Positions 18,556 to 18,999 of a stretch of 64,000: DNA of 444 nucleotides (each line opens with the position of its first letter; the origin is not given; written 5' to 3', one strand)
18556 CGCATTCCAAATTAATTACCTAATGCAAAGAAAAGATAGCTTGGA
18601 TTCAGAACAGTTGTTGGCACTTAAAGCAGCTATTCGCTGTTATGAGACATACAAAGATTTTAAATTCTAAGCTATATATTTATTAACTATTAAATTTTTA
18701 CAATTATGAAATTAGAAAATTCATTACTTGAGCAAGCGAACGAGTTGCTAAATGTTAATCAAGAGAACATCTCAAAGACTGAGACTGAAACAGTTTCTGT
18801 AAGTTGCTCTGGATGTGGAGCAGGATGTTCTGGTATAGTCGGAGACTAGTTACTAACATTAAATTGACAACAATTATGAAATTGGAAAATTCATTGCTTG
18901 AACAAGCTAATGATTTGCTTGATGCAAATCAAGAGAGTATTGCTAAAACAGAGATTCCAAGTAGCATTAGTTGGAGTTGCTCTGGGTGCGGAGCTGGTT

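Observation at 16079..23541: Candidate phase-variable RiPP system: tyrosine recombinase, invertible promoter and a radical SAM/YcaO operon with three precursors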

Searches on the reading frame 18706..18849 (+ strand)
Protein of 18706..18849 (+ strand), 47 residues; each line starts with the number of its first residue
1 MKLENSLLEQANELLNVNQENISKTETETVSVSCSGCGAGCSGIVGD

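Call 6: search_protein_families(library=pfam, proteins=[window:18706-18849:+], max_evalue=0.01)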
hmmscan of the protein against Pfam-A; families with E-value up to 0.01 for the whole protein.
window:18706-18849:+ (47 aa): 0 families

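Call 7: search_protein_families(library=ncbifam, proteins=[window:18706-18849:+], max_evalue=0.01)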
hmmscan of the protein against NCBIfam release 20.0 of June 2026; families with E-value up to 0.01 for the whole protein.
window:18706-18849:+ (47 aa): 0 families

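Call 44: search_protein_families(library=ncbifam, proteins=[window:18706-18846:+], max_evalue=10)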
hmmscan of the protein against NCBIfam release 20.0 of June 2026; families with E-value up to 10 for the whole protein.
seq(47 aa): 1 family
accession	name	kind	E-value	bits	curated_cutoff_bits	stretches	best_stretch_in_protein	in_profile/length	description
NF045670.1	quin_L_LdhH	equivalog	0.068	11.4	800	1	11-39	655-683/706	L-lactate dehydrogenase (quinone) large subunit LdhH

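Call 46: find_homologous_proteins(query=A3, max_evalue=0.001)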
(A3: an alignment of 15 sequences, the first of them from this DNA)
Query A3 (15 sequences) (47 aa, profile of the alignment): 154 proteins with E <= 0.001 among 1175 candidates; the best 120 are listed.
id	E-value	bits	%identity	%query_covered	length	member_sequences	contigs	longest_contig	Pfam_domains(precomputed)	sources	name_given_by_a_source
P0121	6.7e-18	83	59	98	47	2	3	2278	-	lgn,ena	-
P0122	8.4e-18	82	53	100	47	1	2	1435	-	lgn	-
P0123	4.1e-17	80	100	100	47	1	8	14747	-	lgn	-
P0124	1.2e-16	79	79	100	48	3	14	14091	-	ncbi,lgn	ncbi:MAG: hypothetical protein SNH27_13855 [Rikenellaceae bacterium]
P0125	1.4e-16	78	87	100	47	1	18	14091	-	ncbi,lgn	ncbi:MAG: hypothetical protein SNH27_13860 [Rikenellaceae bacterium]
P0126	1.5e-16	78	89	100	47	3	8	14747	-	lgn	-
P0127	3.2e-16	77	48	98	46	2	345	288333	-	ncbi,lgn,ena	-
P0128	3.4e-16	77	65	100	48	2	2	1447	-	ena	-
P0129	3.7e-16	77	55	100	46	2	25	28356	-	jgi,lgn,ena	-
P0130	3.9e-16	77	53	100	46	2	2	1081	-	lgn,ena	-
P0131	5.8e-16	76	66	100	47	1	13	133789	-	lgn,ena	-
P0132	1.0e-15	76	57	100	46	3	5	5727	-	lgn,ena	-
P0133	1.2e-15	75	52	98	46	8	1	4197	-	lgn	-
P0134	1.7e-15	75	37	98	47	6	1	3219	-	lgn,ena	-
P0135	3.7e-15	74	60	100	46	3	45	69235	-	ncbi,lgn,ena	-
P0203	2.4e-10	58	37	98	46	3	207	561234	-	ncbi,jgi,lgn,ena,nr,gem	ncbi:hypothetical protein [Alistipes communis]|jgi:hypothetical protein|nr:hypothetical protein [Ali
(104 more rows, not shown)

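Call 47: find_encoding_contigs(protein=P0203, flank=7000, max_places=10)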
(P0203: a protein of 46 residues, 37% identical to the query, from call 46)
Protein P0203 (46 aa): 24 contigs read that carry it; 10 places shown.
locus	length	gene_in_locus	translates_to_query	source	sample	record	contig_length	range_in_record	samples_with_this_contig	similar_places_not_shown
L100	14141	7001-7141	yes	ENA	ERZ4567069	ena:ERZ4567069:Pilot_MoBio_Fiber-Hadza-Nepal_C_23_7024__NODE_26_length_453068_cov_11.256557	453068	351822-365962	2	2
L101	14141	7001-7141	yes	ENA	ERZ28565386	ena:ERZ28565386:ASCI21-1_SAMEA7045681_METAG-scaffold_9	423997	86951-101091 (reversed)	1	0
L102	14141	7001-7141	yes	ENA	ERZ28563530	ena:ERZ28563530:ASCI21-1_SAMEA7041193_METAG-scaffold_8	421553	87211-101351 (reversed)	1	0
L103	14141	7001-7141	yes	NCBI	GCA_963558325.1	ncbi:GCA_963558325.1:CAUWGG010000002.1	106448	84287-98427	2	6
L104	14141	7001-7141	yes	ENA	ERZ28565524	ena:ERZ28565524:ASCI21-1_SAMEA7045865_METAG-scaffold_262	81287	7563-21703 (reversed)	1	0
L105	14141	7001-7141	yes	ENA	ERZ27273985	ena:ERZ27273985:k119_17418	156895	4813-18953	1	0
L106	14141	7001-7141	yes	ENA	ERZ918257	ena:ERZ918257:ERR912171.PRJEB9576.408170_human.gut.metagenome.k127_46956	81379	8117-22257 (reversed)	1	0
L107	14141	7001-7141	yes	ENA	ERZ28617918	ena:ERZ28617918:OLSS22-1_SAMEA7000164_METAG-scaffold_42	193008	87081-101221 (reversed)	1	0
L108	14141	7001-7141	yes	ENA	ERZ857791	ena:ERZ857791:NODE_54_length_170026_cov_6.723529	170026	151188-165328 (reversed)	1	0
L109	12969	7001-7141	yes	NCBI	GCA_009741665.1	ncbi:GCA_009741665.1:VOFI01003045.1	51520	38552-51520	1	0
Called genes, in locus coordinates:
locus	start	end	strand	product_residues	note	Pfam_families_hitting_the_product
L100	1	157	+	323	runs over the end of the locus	PF08885:GSCFA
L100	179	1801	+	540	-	PF00884:Sulfatase (faint), PF01663:Phosphodiest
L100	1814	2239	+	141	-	PF02657:SufE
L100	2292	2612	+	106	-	PF01883:FeS_assembly_P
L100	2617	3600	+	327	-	PF11013:DUF2851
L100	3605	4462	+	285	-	PF12838:Fer4_7, PF13187:Fer4_9, PF13237:Fer4_10, PF14697:Fer4_21, PF00037:Fer4 (weak), PF12797:Fer4_2 (weak), PF12837:Fer4_6 (weak), PF00881:Nitroreductase, +9 more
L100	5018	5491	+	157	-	-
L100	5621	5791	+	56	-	-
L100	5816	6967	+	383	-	PF04055:Radical_SAM (weak)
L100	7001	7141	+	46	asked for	-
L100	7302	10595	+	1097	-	PF07517:SecA_DEAD, PF01043:SecA_PP_bind, PF21090:P-loop_SecA, PF07516:SecA_SW, PF02810:SEC-C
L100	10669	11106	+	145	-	PF00383:dCMP_cyt_deam_1, PF14437:MafB19-deam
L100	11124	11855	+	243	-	PF00106:adh_short, PF01370:Epimerase (weak), PF08659:KR (weak), PF13460:NAD_binding_10 (weak), PF13561:adh_short_C2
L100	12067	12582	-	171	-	PF00436:SSB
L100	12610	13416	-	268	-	PF01048:PNP_UDP_1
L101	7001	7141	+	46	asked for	-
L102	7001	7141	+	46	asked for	-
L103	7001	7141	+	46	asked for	-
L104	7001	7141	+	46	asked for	-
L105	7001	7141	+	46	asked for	-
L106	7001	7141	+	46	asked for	-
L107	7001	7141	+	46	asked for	-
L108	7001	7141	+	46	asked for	-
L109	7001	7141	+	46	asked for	-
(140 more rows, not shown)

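Call 48: find_encoding_contigs(protein=P0127, flank=7000, max_places=10)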
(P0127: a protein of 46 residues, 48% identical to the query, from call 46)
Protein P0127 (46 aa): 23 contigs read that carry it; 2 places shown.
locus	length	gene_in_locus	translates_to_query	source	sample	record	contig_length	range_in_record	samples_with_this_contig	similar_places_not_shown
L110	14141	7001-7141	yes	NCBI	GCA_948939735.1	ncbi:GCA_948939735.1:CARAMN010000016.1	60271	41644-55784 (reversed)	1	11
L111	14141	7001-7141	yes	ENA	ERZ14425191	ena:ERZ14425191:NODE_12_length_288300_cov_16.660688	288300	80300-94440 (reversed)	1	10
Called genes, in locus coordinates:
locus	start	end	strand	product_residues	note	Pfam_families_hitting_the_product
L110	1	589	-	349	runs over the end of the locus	PF06224:AlkZ-like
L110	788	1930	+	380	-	-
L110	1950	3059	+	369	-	PF00089:Trypsin, PF13365:Trypsin_2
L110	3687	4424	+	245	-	PF19775:DUF6261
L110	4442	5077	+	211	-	-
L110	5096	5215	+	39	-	-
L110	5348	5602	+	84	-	-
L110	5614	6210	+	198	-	PF07653:SH3_2 (faint), PF08239:SH3_3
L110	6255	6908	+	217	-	-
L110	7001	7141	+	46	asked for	-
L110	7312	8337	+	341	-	-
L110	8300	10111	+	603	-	PF02624:YcaO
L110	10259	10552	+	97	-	PF12732:YtxH (weak)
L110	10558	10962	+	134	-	PF07332:Phage_holin_3_6 (weak)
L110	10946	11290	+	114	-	-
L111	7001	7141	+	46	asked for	-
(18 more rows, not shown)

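Call 87: find_encoding_contigs(protein=P0125, flank=2600, max_places=10)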
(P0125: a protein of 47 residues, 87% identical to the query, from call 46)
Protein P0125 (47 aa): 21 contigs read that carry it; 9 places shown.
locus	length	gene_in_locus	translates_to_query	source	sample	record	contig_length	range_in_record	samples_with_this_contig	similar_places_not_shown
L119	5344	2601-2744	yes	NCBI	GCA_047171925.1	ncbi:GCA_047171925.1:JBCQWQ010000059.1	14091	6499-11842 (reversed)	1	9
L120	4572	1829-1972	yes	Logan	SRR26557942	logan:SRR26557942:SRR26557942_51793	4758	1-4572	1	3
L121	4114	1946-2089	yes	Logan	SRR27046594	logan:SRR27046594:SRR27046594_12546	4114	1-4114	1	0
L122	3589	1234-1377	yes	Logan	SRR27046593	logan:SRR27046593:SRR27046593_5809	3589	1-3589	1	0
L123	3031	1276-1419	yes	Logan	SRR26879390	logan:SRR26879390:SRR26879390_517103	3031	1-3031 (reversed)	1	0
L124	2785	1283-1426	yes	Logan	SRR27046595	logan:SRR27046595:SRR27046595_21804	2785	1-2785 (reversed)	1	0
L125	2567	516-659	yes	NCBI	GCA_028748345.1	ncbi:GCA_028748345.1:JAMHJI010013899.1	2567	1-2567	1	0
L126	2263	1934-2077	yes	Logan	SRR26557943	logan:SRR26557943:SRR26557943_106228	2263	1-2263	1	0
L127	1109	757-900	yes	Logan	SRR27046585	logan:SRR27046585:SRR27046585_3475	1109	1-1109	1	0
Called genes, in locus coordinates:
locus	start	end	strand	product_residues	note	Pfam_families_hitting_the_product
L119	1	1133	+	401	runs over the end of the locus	PF13102:Phage_int_SAM_5, PF00589:Phage_integrase (weak)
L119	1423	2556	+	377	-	PF13353:Fer4_12, PF04055:Radical_SAM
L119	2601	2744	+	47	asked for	-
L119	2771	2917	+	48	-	-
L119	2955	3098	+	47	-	-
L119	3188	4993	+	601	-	PF02624:YcaO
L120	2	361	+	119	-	?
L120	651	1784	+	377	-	PF13353:Fer4_12, PF04055:Radical_SAM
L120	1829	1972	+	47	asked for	-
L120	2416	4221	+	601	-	PF02624:YcaO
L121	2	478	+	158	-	?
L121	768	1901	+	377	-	PF13353:Fer4_12, PF04055:Radical_SAM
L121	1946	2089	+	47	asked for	-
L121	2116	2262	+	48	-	-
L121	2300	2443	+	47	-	-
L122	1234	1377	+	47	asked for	-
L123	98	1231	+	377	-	PF13353:Fer4_12, PF04055:Radical_SAM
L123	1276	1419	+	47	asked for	-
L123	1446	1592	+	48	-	-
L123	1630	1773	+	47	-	-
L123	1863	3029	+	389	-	?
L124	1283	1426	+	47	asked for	-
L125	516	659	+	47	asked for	-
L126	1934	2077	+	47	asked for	-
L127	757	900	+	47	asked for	-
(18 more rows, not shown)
